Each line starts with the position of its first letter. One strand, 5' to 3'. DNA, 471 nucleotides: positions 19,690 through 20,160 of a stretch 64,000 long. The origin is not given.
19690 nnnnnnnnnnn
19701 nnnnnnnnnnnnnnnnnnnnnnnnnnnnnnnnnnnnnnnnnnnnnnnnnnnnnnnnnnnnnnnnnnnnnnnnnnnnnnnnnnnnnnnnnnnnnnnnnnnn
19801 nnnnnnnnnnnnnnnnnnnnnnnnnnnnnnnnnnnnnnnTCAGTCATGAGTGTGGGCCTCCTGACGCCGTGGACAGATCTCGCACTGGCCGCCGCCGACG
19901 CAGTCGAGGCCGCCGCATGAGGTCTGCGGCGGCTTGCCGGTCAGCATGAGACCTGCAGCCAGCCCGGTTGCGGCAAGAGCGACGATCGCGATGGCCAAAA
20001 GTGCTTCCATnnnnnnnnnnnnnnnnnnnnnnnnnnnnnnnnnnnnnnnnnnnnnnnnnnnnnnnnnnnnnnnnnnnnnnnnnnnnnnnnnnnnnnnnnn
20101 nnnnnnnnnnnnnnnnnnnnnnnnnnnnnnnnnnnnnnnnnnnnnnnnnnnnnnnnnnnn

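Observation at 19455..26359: NQR-type operon with a short NqrB that lacks the FMN-attachment loop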

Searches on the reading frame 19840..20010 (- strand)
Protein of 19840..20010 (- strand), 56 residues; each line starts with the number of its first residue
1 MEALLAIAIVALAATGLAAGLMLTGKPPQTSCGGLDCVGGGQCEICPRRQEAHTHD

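Call 3: search_protein_families(library=pfam, proteins=[window:19840-20010:-], max_evalue=0.01)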
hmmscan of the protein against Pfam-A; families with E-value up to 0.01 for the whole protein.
window:19840-20010:- (56 aa): 1 family
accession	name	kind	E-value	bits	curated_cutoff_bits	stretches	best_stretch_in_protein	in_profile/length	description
PF04400.18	NqrM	-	0.0046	17.2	22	1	22-51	2-31/43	(Na+)-NQR maturation NqrM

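Call 4: search_protein_families(library=ncbifam, proteins=[window:19840-20010:-], max_evalue=0.01)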
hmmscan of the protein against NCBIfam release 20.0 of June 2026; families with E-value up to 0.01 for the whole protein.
window:19840-20010:- (56 aa): 0 families
